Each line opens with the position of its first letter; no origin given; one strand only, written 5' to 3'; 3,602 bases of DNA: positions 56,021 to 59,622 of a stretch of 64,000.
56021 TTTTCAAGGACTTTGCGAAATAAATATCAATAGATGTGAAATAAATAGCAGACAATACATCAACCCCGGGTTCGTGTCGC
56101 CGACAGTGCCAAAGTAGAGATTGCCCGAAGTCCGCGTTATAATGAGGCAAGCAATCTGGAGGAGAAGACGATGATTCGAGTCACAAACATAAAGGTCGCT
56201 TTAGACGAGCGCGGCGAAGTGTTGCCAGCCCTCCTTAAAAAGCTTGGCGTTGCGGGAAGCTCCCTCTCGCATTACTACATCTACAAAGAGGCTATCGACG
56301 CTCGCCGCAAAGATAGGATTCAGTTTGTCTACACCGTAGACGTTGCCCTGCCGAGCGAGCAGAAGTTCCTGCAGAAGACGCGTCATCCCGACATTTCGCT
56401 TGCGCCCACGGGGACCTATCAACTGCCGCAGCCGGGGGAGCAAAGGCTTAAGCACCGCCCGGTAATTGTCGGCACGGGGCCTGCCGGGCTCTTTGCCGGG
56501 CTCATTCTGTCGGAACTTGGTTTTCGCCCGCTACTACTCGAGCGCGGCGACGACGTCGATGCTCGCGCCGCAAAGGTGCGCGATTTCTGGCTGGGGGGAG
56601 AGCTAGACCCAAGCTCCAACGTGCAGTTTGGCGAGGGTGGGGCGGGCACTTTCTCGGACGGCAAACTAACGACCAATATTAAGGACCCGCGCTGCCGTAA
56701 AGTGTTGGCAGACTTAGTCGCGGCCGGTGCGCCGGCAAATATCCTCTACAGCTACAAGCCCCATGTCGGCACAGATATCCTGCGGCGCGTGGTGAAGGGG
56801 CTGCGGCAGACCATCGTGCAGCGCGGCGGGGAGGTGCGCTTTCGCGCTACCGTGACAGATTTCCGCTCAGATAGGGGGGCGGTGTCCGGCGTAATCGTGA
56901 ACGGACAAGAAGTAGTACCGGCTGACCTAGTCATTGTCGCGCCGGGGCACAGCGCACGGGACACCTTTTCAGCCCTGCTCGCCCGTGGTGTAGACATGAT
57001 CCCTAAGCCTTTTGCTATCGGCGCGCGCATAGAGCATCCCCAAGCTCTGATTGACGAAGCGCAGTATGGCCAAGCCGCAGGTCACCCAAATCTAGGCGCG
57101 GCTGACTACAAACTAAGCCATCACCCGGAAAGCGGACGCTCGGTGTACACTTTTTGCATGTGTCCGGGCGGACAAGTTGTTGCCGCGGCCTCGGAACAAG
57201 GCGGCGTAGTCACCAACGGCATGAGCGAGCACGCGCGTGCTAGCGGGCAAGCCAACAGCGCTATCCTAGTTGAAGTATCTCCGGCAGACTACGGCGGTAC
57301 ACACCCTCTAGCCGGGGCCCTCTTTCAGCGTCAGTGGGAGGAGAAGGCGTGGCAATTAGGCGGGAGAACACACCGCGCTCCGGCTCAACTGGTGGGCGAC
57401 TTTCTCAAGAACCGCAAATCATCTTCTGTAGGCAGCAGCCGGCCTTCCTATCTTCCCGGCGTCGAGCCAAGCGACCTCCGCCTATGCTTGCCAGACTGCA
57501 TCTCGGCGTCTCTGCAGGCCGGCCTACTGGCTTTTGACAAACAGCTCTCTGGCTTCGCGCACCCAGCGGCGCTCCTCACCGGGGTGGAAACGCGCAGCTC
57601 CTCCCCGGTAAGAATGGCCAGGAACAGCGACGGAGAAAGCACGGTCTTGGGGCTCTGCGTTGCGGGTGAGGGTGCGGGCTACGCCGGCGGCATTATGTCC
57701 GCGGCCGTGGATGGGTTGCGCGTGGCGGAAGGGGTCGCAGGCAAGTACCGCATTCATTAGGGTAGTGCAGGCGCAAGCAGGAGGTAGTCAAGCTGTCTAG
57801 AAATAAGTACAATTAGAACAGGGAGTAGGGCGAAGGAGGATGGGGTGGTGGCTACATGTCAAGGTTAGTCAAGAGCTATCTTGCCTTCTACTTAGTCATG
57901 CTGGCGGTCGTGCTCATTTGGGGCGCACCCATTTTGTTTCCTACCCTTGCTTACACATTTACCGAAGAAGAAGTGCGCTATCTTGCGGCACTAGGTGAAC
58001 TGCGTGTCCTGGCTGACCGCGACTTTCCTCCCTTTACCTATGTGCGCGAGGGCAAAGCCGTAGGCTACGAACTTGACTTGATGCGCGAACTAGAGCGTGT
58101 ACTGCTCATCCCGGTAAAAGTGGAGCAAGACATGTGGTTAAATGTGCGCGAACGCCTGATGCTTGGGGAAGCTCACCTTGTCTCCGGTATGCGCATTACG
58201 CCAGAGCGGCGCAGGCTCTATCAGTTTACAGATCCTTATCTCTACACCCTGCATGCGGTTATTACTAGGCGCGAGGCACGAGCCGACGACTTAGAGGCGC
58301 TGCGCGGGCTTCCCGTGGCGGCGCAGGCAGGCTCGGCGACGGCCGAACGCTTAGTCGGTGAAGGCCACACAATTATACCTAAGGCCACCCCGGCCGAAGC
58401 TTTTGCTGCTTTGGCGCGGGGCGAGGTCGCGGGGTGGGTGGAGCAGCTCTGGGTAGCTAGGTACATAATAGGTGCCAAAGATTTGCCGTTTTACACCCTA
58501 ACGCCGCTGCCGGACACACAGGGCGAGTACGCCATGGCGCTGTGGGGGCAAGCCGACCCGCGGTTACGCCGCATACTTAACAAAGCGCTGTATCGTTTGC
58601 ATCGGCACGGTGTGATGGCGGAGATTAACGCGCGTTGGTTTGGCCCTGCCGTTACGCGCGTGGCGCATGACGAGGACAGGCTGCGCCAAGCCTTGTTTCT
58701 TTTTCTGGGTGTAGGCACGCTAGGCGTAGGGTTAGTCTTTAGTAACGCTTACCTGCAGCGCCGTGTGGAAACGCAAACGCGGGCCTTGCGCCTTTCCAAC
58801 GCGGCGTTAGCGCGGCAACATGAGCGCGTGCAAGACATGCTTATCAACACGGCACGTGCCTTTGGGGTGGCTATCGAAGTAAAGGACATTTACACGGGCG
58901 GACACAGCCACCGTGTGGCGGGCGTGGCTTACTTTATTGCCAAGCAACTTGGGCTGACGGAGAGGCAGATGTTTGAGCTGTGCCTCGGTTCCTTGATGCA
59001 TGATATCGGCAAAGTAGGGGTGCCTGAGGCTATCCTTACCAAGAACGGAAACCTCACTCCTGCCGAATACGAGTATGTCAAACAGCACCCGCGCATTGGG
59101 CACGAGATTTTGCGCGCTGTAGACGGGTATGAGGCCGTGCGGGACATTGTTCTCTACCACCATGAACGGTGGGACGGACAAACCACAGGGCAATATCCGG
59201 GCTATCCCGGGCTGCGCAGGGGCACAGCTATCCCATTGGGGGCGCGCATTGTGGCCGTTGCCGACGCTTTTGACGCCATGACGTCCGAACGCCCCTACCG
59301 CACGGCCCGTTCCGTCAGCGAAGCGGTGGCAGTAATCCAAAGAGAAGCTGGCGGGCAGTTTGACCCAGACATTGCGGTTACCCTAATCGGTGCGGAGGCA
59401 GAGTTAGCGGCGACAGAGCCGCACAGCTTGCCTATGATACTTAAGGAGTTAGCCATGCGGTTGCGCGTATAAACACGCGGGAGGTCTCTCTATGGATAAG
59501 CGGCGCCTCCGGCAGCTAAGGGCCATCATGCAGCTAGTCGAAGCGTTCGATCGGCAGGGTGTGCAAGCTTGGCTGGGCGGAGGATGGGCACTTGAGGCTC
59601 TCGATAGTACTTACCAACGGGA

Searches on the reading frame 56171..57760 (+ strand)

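Call 28: search_protein_families(library=pfam, proteins=[window:56171-57760:+], max_evalue=0.001)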
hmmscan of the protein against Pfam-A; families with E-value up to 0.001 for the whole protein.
window:56171-57760:+ (529 aa): 7 families
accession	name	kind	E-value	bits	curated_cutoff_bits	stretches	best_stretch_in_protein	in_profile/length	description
PF21688.3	FAD-depend_C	-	2.5e-80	269.8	27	1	280-476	1-197/197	FAD-dependent protein, C-terminal domain-like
PF01266.30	DAO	-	2.4e-10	40.9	27.9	1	205-275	149-218/353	FAD dependent oxidoreductase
PF01494.25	FAD_binding_3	-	6.4e-06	26.1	22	1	98-127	5-34/349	FAD binding domain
PF07992.20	Pyr_redox_2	-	3.8e-05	23.7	26.1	0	210-266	188-243/291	Pyridine nucleotide-disulphide oxidoreductase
PF03486.20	HI0933_like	-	3.8e-05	23.7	50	0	98-129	4-35/244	HI0933-like protein Rossmann domain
PF13450.12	NAD_binding_8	-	0.00014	22.5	21.9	1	99-137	1-39/68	NAD(P)-binding Rossmann-like domain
PF01593.30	Amino_oxidase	-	0.00083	19.2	19.8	0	183-261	177-257/443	Flavin containing amine oxidoreductase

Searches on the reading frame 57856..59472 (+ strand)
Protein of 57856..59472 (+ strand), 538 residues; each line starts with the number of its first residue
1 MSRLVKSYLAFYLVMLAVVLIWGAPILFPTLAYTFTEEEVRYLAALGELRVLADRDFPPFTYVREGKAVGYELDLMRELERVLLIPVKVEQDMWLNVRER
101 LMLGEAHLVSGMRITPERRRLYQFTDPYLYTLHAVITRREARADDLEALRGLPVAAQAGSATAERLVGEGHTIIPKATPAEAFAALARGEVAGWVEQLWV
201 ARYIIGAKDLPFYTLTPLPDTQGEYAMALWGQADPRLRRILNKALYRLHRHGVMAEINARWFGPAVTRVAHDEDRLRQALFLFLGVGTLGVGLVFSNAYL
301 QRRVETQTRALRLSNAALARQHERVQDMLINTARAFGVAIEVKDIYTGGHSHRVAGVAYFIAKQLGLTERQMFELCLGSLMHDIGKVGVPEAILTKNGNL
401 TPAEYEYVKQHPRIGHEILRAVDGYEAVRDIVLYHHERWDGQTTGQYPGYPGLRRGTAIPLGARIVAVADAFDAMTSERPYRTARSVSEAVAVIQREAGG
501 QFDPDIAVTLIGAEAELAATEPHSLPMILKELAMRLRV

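Call 28: search_protein_families(library=pfam, proteins=[window:57856-59472:+], max_evalue=0.001)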
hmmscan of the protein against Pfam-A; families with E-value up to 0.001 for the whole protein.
window:57856-59472:+ (538 aa): 3 families
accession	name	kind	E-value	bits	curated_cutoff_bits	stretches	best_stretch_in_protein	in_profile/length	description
PF13487.12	HD_5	-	9.2e-36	123.6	27.2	1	340-506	7-170/170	HD domain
PF00497.25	SBP_bac_3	-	9.1e-24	84.2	26.4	1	49-263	1-131/132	Bacterial extracellular solute-binding proteins, family 3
PF01966.28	HD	-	2.8e-19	69.9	22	1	348-475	2-116/116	HD domain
